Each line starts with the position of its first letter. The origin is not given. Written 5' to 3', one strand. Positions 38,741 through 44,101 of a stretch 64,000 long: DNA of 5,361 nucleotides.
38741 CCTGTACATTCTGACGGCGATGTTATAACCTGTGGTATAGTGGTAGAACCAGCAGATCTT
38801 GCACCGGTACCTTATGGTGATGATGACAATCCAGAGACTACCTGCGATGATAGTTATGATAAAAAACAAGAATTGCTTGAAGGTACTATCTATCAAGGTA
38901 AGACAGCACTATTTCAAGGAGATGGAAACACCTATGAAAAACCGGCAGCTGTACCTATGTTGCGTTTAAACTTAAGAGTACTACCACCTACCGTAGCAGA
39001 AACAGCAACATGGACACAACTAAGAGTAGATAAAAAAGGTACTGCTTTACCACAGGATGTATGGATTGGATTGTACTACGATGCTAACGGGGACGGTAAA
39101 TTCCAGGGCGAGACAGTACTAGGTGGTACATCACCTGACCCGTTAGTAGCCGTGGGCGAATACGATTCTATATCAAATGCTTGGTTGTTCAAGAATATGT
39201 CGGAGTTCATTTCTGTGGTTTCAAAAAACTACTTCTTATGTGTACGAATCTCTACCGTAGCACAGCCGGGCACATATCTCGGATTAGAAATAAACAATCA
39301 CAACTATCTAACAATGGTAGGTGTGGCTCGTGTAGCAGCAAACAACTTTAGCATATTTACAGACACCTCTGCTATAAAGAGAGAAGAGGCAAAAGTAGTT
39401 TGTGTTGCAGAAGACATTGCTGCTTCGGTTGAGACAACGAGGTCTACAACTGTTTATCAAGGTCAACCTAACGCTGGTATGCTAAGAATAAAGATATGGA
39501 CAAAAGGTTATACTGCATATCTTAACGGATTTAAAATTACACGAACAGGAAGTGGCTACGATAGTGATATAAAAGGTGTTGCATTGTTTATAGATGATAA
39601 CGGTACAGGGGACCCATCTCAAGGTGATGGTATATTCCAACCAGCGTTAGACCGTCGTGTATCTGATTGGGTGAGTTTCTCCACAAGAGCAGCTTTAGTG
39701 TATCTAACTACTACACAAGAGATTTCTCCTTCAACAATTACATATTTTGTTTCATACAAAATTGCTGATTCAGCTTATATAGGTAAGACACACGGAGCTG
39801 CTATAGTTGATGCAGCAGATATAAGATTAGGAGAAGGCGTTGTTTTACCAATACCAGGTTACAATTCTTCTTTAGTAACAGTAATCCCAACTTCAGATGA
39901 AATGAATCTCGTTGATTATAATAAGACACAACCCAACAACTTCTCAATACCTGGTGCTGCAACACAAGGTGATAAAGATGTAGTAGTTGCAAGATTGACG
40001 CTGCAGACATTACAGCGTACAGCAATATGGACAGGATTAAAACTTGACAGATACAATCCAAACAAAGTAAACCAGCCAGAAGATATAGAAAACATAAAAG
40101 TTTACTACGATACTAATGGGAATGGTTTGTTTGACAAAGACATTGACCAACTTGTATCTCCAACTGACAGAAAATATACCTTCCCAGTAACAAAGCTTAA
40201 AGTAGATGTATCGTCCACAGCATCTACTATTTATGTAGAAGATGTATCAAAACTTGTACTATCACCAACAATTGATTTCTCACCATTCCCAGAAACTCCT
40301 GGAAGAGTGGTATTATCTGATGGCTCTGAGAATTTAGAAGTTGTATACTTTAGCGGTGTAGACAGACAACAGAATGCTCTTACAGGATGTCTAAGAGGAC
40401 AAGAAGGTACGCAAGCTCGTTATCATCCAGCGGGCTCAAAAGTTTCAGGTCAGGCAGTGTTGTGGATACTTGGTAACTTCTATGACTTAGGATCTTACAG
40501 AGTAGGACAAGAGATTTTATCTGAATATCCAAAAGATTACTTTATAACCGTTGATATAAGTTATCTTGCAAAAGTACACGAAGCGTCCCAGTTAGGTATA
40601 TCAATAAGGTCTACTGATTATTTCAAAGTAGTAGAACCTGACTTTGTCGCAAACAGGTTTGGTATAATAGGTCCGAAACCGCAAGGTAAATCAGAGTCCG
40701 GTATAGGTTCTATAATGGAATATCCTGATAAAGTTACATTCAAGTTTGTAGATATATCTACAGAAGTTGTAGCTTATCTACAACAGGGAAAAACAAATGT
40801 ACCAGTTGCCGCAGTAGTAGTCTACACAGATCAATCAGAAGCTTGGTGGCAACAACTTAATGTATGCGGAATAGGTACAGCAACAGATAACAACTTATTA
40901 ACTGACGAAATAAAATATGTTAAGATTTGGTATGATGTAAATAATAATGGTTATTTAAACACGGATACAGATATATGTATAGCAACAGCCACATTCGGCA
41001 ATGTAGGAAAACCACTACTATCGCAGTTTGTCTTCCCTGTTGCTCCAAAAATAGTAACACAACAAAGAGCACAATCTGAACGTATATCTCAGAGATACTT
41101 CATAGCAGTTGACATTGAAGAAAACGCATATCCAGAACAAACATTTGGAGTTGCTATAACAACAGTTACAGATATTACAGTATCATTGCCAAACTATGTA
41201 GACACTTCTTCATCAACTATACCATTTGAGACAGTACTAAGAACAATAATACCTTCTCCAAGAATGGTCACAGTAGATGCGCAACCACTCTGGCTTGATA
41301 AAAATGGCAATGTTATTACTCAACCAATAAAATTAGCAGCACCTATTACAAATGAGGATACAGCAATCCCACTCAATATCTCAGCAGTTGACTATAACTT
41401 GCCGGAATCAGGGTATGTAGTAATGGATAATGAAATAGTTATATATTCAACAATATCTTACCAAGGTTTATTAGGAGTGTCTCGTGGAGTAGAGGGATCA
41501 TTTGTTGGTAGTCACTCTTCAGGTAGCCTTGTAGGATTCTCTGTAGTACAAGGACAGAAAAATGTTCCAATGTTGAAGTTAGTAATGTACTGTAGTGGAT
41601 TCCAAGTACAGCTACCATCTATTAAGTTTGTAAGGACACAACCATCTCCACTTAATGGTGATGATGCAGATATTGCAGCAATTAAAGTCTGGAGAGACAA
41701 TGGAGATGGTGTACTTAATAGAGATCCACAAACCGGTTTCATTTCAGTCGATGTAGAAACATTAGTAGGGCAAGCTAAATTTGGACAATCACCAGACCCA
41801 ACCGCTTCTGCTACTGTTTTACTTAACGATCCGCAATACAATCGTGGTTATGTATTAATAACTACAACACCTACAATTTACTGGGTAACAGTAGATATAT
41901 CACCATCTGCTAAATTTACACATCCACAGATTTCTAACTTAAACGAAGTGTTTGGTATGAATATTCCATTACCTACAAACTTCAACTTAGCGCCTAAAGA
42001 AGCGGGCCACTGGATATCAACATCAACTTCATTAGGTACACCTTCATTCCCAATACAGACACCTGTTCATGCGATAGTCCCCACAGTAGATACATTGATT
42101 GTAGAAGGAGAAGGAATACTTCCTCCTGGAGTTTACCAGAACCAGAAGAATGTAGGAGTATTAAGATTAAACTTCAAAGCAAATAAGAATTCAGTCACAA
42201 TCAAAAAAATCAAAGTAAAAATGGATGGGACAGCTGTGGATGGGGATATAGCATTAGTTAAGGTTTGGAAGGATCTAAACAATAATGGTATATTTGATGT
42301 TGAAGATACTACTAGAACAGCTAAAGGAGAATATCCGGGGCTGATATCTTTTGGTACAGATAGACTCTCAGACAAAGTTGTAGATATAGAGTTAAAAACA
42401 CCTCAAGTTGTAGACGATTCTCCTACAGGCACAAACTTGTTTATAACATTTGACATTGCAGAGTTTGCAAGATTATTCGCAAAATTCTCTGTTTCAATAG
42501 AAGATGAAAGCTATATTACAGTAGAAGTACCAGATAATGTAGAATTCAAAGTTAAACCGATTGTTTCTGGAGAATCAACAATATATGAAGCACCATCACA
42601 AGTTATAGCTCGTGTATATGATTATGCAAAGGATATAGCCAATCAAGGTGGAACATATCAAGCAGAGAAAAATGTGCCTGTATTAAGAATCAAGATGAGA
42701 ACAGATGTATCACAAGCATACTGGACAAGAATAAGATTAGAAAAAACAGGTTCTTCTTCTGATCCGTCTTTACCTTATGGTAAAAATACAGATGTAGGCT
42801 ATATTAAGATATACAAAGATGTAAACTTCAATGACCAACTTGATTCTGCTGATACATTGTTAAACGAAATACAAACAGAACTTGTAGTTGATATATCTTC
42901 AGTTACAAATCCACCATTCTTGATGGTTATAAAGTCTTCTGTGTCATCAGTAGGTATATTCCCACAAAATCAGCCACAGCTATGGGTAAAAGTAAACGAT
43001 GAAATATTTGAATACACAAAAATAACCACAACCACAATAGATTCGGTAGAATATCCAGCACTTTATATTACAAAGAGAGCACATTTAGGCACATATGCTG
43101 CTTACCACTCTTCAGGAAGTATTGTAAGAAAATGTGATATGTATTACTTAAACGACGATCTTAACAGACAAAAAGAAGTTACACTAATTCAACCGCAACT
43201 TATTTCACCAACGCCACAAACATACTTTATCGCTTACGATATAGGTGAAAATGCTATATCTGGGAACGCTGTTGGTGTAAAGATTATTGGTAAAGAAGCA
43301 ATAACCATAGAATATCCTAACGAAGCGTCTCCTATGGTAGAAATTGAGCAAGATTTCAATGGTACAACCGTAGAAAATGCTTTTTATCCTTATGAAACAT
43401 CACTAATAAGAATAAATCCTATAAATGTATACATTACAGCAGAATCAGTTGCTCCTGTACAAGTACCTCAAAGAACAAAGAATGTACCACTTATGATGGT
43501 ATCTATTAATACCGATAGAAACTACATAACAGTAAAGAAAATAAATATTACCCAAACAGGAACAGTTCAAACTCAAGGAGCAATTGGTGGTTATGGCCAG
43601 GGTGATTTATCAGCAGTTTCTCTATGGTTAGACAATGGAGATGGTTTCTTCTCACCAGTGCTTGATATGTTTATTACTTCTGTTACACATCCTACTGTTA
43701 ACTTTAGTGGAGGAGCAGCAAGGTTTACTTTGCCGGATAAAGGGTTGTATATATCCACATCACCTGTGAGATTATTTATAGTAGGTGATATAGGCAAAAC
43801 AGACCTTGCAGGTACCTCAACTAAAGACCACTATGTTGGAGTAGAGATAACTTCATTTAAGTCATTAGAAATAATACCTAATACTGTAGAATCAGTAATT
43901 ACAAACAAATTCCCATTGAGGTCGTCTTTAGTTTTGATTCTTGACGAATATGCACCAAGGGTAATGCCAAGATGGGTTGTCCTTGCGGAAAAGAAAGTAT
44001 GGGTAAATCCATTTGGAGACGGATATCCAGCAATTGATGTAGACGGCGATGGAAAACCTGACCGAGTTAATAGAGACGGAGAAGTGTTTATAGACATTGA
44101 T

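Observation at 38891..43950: Type-C zone: eight large modules each embedding a dockerin/EF-hand-like Ca loop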

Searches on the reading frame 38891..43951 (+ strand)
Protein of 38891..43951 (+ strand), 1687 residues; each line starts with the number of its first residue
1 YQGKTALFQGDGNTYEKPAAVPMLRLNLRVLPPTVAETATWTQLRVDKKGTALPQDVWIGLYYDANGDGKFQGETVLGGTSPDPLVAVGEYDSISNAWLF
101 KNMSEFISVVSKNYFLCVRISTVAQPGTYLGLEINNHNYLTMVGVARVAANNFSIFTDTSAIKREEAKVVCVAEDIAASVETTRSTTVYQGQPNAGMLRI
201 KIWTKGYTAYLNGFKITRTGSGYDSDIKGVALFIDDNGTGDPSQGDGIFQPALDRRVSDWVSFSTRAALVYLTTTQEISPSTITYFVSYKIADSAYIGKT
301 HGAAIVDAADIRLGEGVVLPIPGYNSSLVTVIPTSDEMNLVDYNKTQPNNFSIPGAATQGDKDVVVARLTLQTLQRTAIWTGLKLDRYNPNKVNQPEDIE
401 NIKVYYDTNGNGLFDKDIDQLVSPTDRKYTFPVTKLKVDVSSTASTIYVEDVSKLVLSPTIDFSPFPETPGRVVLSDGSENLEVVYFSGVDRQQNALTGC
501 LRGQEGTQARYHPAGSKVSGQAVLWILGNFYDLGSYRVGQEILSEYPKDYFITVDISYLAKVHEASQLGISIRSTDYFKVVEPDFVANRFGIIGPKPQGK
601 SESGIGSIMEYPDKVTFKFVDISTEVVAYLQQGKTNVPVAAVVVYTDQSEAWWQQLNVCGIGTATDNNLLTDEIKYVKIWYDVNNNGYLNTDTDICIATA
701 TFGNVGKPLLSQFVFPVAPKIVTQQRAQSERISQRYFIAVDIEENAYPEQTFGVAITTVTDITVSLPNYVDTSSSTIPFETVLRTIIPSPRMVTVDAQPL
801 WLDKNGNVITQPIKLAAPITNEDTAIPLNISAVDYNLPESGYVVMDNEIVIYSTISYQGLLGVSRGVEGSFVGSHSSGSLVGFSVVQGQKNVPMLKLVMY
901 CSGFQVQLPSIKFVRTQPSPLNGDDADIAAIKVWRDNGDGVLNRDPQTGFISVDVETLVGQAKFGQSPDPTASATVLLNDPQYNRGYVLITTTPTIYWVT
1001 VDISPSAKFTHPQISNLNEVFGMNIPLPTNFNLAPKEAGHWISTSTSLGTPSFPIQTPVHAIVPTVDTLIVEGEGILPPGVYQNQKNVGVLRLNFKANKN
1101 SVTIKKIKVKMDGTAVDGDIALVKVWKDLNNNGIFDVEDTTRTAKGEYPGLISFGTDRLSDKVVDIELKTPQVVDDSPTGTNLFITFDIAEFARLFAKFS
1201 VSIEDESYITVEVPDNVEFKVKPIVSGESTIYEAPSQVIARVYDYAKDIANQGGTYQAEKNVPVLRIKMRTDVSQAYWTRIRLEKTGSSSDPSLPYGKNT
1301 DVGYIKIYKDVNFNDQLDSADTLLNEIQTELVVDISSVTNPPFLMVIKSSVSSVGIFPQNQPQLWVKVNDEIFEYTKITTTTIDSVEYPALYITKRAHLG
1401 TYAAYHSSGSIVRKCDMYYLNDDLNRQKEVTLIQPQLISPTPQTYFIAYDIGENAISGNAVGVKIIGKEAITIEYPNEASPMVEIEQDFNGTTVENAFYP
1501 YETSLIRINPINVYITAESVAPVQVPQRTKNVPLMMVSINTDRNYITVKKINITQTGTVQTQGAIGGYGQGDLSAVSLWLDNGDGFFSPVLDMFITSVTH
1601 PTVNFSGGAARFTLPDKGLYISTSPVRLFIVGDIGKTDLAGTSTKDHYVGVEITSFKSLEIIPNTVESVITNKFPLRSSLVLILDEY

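Call 5: search_protein_families(library=pfam, proteins=[window:38891-43951:+], max_evalue=1)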
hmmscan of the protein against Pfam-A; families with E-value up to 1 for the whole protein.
window:38891-43951:+ (1687 aa): 3 families
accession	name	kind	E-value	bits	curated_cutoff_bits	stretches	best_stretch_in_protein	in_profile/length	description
PF20009.4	GEVED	-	3.4e-06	28.2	24.4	1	1123-1142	2-22/78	GEVED domain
PF14280.11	DUF4365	-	0.0055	17.2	24.3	1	616-658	67-106/139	Domain of unknown function (DUF4365)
PF23666.2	Rcc01698_C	-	0.0083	16.9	27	1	474-518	49-97/98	Rcc01698-like, C-terminal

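Call 28: search_protein_families(library=ncbifam, proteins=[window:38891-43951:+], max_evalue=1)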
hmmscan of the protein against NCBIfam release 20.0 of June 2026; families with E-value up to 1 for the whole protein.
window:38891-43951:+ (1687 aa): 0 families

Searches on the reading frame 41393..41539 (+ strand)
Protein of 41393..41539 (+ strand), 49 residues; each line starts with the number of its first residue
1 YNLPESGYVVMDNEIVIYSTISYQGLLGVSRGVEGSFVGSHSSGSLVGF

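Call 64: search_protein_families(library=phrogs, proteins=[window:41393-41539:+], max_evalue=1)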
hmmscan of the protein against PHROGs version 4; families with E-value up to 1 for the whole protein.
window:41393-41539:+ (49 aa): 4 families
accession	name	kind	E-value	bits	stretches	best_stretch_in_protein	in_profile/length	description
phrog_1101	-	tail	0.00064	18.6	1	8-47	588-628/1405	tail protein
phrog_4406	-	head and packaging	0.0013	16.4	1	5-36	92-123/3231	virion structural protein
phrog_11439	-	tail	0.0021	17.3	1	4-45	229-270/775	tail fiber protein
phrog_358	-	unknown function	0.12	10.5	1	6-47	1722-1761/2056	-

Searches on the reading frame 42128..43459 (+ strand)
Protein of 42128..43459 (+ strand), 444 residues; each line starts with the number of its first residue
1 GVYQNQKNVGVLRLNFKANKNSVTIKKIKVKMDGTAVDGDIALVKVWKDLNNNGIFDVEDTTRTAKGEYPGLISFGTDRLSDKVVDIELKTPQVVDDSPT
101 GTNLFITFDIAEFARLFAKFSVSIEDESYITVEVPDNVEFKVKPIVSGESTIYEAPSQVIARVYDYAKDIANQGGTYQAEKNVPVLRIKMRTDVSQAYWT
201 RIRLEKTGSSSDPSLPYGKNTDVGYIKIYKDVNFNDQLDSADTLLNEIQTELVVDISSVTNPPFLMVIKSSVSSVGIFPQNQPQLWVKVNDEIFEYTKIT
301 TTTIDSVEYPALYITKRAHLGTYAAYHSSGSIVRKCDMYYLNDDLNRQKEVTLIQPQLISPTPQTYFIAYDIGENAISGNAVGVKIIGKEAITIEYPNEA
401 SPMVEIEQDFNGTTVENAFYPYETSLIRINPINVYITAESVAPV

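Call 60: predict_structure(alignment_id=A3)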
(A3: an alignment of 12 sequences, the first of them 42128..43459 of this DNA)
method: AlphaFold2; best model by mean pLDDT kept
length: 444 residues; sequences in the alignment: 12
mean_pLDDT: 79.6   pTM: 0.63
mean pLDDT of the five models: 79.6, 77.8, 77.5, 76.5, 73.2
residues with pLDDT >= 90: 66; 70-90: 287; 50-70: 70; < 50: 21
segments of 3 or more residues with pLDDT < 50: 409-417, 434-444
pLDDT, mean of each block of 10 residues (from residue 1): 87 87 89 86 90 88 84 76 83 87 91 85 89 75 86 77 83 86 89 80 81 60 81 89 88 89 87 59 72 83 87 80 78 81 66 85 90 80 81 67 54 48 83 49 44
secondary structure, 60 per line:
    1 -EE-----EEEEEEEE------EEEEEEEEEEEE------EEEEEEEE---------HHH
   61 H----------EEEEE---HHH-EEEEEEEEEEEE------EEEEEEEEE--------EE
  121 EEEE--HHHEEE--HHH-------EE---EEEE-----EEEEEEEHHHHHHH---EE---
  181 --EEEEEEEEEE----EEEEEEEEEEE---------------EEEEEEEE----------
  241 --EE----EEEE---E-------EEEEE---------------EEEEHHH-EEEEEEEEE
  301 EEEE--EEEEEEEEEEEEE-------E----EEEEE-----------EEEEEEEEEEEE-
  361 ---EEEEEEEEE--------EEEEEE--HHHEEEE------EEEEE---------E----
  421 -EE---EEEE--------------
elements in order: E9-16 E23-34 E41-48 H58-61 E72-76 E84-95 E102-110 E119-124 E130-132 E150-153 E159-165 H166-172 E183-192 E197-207 E223-230 E249-252 E264-268 E284-287 E292-304 E307-319 E332-336 E348-359 E364-372 E381-386 E392-395 E402-406 E427-430

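Call 65: fold_search(model_id=the predicted structure, library=pdb)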
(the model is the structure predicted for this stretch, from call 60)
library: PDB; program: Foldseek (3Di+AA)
matches with E <= 10: 951; with E <= 0.001: 13
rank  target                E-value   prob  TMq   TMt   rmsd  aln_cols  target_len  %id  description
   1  4mmx_A                1.5e-04  0.35  0.12  0.07  26.2       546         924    9  Integrin AlphaVBeta3 ectodomain bound to the tenth domain of Fibronectin (released 2014-03-26)
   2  4neh_A                1.5e-04  0.25  0.10  0.05  26.0       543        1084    7  An internal ligand-bound, metastable state of a leukocyte integrin, aXb2 (released 2014-01-15)
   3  6mrv_A                2.1e-04  0.97  0.21  0.19  21.6       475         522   13  Sialidase26 co-crystallized with DANA (released 2019-10-02)
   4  3opu_D                2.8e-04  0.84  0.16  0.19  18.4       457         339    8  Crystal structure of the C-terminal domain of Streptococcus mutans surface protein SpaP (released 2011-01-19)
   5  4g1m_A                3.6e-04  0.25  0.12  0.06  26.3       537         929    8  Re-refinement of alpha V beta 3 structure (released 2012-12-12)
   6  6mrx_D                5.3e-04  0.93  0.21  0.18  21.5       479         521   12  Sialidase26 apo (released 2019-10-02)
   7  6myv_C                5.6e-04  0.93  0.21  0.18  20.9       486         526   13  Sialidase26 co-crystallized with DANA-Gc (released 2019-10-02)
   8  4bbw                  7.9e-04  0.82  0.19  0.16  22.4       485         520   11  The crystal structure of Sialidase VPI 5482 (BTSA) from Bacteroides thetaiotaomicron (released 2013-08-14)
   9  5dza                  7.9e-04  0.54  0.14  0.18  18.5       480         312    8  Streptococcus agalactiae AgI/II polypeptide BspA C terminal domain (WT) (released 2016-06-22)
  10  3k71_E                7.9e-04  0.15  0.09  0.05  26.3       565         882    7  Structure of integrin alphaX beta2 ectodomain (released 2010-01-12)
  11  6mnj_A                8.3e-04  0.99  0.23  0.20  19.2       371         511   10  Hadza microbial sialidase Hz136 (released 2019-10-02)
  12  3k71_C                8.3e-04  0.15  0.09  0.05  26.4       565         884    7  Structure of integrin alphaX beta2 ectodomain (released 2010-01-12)
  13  4fj6_C                9.7e-04  0.96  0.23  0.20  22.5       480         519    9  Crystal structure of a glycoside hydrolase family 33, candidate sialidase (BDI_2946) from Parabacteroides distasonis A (released 2012-07-25)
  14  9db6_A                1.1e-03  0.91  0.22  0.19  20.8       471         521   11  Sialidase682 co-crystallized with inhibitor DANA (released 2025-07-02)
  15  1jv2_A                1.4e-03  0.93  0.24  0.14  14.7       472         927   10  CRYSTAL STRUCTURE OF THE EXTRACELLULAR SEGMENT OF INTEGRIN ALPHAVBETA3 (released 2001-10-17)
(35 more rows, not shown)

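Call 66: fold_search(model_id=the predicted structure, library=viral)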
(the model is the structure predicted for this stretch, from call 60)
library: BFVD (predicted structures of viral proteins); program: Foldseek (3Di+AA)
matches with E <= 10: 981; with E <= 0.001: 3
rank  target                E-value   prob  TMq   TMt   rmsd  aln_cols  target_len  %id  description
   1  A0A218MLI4            7.8e-05  1.00  0.16  0.22  17.5       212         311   16  Uncharacterized protein [uncultured virus]
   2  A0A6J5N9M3            8.2e-05  0.96  0.16  0.10  30.5       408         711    8  Uncharacterized protein [uncultured Caudovirales phage]
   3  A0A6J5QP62            8.5e-04  0.66  0.16  0.10  27.9       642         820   10  Uncharacterized protein [uncultured Caudovirales phage]
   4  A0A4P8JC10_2          1.1e-03  0.35  0.14  0.06  24.4       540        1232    8  Genome polyprotein (Fragment) [Ruddy turnstone calicivirus]
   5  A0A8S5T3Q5            1.2e-03  0.94  0.17  0.08  20.2       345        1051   11  Tail protein [Myoviridae sp. ctqfO1]
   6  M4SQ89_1              1.2e-03  0.75  0.17  0.07  30.7       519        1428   10  (no name in the UniProt tables at hand)
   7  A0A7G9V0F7            1.4e-03  0.85  0.18  0.09  21.4       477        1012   11  (no name in the UniProt tables at hand)
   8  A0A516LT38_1          2.2e-03  0.75  0.16  0.08  23.9       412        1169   10  (no name in the UniProt tables at hand)
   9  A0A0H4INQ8            2.3e-03  0.10  0.09  0.05  28.2       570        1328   10  Virulence associated protein VrlC [Stenotrophomonas phage IME-SM1]
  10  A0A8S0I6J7            3.8e-03  0.94  0.17  0.20  21.5       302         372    9  (no name in the UniProt tables at hand)
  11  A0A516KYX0            3.8e-03  0.21  0.14  0.10  34.6       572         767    9  (no name in the UniProt tables at hand)
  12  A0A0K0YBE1            4.0e-03  0.09  0.09  0.07  29.2       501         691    9  p3-P5 [Luffa aphid-borne yellows virus]
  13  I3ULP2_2              4.8e-03  1.00  0.17  0.08  12.8       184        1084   12  (no name in the UniProt tables at hand)
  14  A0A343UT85            5.1e-03  0.82  0.18  0.11  18.6       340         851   11  (no name in the UniProt tables at hand)
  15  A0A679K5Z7            5.9e-03  0.84  0.18  0.12  23.6       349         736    7  Phage tail protein [Xanthomonas phage Suba]
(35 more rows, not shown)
